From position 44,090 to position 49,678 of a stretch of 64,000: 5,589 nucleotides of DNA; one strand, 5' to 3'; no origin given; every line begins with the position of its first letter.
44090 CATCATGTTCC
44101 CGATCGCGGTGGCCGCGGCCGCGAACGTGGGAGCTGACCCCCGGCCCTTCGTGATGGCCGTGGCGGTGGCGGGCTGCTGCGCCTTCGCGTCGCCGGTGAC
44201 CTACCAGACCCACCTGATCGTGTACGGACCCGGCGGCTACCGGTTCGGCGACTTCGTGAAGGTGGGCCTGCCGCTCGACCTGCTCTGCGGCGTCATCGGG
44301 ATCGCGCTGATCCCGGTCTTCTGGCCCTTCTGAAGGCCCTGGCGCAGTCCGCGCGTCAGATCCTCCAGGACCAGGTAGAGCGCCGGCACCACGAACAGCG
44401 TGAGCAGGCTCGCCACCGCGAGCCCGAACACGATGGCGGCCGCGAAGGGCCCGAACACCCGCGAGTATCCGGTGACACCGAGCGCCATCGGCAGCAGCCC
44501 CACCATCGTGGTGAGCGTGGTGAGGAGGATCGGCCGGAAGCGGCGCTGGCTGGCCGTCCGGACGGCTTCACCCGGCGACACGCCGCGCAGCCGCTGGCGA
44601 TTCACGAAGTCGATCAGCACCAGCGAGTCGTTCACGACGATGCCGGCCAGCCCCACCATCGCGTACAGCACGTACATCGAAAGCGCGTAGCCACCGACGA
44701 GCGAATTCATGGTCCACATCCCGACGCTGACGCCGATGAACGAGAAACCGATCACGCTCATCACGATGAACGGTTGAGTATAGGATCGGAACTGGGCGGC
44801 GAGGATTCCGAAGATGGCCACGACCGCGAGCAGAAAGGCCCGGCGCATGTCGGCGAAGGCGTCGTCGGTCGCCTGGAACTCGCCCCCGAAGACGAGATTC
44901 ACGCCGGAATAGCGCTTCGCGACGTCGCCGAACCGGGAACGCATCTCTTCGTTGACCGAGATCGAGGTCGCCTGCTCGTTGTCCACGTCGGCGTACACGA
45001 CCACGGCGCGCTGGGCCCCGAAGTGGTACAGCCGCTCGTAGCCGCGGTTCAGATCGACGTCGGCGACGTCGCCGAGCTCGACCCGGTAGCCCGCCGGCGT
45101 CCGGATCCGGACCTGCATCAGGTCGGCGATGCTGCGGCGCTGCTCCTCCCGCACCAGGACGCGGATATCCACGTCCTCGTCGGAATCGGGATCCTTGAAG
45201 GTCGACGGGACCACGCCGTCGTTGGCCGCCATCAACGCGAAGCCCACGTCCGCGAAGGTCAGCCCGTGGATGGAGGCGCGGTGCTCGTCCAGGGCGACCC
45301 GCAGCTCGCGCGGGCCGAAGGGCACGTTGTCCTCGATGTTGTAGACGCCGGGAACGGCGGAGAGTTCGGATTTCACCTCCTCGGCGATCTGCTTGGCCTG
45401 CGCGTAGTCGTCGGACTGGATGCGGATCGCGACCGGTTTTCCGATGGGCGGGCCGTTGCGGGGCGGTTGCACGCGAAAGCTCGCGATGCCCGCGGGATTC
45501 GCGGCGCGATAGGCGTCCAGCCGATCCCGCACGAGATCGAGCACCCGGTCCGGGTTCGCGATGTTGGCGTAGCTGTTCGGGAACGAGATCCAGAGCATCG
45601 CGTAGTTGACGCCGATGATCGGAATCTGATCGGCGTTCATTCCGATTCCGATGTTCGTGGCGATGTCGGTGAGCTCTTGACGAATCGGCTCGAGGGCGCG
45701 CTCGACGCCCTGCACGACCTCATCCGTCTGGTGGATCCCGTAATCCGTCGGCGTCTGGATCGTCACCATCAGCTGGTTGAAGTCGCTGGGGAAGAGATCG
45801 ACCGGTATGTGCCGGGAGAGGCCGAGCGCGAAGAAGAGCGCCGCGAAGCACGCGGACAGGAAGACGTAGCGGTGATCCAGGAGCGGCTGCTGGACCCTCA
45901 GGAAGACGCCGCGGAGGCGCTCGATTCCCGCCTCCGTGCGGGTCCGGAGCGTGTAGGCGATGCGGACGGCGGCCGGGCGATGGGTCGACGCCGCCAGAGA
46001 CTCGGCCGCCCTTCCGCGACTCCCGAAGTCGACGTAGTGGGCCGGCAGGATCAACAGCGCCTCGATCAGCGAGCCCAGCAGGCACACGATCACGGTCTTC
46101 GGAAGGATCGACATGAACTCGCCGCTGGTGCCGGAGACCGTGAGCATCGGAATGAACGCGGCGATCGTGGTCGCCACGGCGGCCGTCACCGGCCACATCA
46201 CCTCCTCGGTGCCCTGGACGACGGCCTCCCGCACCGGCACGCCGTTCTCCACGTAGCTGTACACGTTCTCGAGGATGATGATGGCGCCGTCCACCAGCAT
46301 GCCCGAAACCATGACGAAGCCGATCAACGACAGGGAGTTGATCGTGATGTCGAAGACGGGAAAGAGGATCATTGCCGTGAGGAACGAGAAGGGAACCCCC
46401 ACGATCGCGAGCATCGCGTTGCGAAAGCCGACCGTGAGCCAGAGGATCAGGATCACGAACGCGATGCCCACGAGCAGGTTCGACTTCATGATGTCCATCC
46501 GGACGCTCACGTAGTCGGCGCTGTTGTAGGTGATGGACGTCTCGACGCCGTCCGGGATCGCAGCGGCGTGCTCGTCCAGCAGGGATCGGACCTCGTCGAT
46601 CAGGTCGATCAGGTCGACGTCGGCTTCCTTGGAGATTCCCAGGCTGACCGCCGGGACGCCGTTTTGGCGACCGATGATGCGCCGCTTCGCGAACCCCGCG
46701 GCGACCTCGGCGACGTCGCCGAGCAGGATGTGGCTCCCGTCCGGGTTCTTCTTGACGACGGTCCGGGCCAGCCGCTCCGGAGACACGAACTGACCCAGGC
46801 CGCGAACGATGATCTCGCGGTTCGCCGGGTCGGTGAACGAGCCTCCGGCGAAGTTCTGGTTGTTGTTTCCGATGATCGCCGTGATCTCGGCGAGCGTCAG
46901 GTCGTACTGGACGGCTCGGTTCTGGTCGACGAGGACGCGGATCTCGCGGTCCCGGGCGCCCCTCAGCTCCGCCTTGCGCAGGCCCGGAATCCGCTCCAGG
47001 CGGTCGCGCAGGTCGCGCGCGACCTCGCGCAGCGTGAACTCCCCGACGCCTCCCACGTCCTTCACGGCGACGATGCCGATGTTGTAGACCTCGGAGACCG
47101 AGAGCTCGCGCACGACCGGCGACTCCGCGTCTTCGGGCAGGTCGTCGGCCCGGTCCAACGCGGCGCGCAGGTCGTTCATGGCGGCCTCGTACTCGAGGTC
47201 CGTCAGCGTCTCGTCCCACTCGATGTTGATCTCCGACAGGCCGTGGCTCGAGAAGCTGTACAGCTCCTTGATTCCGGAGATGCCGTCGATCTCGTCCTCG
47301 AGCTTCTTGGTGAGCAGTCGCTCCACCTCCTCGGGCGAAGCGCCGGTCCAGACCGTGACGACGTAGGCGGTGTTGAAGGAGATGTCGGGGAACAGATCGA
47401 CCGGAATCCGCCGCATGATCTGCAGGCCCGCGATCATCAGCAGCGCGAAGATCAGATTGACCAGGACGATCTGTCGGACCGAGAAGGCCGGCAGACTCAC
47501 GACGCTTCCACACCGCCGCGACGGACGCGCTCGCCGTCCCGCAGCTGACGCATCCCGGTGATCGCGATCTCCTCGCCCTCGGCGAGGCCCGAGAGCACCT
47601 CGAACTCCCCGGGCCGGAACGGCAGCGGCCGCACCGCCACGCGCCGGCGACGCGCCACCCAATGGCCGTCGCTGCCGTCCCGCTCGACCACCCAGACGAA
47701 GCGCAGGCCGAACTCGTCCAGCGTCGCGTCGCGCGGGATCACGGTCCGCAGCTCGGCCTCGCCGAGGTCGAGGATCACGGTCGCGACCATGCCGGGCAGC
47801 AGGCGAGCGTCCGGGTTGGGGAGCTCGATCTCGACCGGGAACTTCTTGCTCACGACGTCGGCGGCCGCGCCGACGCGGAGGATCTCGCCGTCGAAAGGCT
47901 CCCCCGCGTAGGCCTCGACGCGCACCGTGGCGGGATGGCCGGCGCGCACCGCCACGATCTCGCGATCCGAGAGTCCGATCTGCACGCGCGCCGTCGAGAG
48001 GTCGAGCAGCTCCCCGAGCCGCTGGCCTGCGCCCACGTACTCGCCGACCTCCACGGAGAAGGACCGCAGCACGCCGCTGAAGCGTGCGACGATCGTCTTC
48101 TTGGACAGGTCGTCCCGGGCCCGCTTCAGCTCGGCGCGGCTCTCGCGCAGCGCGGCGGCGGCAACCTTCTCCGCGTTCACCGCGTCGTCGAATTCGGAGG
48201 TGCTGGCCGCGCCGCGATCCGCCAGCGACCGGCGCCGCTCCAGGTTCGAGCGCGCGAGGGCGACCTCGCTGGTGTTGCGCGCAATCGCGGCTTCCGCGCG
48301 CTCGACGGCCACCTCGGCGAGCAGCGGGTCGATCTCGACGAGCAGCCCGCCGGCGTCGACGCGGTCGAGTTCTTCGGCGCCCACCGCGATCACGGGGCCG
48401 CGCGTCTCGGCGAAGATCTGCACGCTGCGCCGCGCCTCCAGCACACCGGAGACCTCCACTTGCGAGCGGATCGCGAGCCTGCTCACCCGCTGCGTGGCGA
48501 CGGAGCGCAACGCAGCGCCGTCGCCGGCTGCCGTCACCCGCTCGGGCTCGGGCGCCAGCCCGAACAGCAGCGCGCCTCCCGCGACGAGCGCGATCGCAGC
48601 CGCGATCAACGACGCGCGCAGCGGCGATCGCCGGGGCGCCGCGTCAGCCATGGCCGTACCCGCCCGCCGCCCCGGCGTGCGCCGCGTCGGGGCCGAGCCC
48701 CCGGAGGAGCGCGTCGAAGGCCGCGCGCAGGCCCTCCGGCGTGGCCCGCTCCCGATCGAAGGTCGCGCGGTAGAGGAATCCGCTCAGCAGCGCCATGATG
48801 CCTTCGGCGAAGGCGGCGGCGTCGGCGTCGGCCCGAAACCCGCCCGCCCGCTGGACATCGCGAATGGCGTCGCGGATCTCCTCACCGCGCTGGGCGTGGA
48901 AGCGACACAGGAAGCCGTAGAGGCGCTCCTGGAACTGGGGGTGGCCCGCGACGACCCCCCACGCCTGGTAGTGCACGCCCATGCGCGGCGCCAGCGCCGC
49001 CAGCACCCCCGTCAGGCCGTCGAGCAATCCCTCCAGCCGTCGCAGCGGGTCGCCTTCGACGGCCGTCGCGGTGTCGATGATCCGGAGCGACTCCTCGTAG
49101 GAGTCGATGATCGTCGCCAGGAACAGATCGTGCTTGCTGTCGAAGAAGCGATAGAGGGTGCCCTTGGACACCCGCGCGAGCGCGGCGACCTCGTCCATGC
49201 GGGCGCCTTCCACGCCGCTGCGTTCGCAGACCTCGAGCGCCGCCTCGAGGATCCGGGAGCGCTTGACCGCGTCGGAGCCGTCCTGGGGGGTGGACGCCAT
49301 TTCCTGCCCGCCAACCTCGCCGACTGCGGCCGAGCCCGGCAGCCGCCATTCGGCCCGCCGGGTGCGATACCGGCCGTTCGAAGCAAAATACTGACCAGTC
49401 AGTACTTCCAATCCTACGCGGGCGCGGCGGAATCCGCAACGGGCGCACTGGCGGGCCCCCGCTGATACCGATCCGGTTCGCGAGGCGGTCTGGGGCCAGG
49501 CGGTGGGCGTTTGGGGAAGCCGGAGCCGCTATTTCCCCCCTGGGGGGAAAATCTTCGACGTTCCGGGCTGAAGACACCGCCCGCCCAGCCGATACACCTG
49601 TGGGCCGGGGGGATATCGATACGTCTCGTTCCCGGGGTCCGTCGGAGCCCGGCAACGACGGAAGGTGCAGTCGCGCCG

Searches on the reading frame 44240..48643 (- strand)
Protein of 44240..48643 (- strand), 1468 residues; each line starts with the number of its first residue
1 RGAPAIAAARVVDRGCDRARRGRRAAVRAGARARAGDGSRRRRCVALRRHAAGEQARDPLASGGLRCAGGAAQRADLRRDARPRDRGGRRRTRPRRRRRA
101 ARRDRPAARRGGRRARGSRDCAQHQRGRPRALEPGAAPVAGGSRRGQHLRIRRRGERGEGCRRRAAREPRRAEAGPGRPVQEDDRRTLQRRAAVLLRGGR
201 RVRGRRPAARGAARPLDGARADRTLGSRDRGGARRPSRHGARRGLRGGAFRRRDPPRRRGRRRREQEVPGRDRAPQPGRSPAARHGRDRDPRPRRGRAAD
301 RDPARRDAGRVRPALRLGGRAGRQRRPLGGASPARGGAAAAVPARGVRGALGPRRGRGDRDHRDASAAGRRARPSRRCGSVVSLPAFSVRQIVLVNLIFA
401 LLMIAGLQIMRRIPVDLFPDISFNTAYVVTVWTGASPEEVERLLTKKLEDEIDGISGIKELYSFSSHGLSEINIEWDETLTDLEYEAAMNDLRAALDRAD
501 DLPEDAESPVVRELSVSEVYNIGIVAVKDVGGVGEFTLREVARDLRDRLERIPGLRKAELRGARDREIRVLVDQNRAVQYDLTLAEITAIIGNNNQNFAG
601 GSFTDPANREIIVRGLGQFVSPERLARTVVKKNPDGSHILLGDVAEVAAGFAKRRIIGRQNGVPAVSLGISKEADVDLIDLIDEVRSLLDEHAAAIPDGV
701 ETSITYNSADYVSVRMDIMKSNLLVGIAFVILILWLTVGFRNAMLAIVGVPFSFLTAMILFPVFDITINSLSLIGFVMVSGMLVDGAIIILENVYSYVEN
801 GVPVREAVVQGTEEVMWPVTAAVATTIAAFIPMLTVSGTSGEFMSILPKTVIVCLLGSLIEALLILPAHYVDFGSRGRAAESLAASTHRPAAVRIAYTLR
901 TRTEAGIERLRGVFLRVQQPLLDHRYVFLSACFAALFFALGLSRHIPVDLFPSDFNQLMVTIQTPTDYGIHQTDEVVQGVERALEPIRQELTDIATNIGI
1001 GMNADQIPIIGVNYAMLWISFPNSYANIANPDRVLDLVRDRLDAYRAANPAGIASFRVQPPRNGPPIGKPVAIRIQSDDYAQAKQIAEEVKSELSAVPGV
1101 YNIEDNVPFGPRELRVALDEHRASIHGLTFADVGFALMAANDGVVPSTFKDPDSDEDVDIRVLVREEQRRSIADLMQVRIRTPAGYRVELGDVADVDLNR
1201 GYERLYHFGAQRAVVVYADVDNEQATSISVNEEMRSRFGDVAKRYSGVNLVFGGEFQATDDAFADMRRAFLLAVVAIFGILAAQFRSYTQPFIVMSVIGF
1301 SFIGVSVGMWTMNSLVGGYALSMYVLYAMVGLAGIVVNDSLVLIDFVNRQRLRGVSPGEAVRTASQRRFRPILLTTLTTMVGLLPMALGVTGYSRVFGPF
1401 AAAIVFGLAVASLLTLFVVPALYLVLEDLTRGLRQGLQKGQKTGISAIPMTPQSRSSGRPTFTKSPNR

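Call 67: search_protein_families(library=pfam, proteins=[window:44240-48643:-], max_evalue=0.0001)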
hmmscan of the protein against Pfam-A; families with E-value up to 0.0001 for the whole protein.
window:44240-48643:- (1468 aa): 2 families
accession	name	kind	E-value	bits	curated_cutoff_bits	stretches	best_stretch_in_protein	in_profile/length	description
PF00873.25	ACR_tran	-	2.6e-167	558.9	28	1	386-1426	3-1020/1021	AcrB/AcrD/AcrF family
PF03176.21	MMPL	-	2.6e-05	23.8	20.5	1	1264-1426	143-302/333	MMPL family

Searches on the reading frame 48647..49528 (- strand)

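Call 65: search_protein_families(library=pfam, proteins=[window:48647-49528:-], max_evalue=0.0001)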
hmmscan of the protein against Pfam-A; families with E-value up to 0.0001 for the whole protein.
window:48647-49528:- (294 aa): 3 families
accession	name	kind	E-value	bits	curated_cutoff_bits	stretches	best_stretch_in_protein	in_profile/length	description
PF00440.29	TetR_N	-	6.7e-13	48.6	24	1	93-138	1-46/47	Bacterial regulatory proteins, tetR family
PF13977.11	TetR_C_6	-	1.4e-09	38.6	27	1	180-278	20-113/115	BetI-type transcriptional repressor, C-terminal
PF16925.10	TetR_C_13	-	8.1e-05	23.4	27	0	216-271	54-109/109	Tetracyclin repressor-like, C-terminal domain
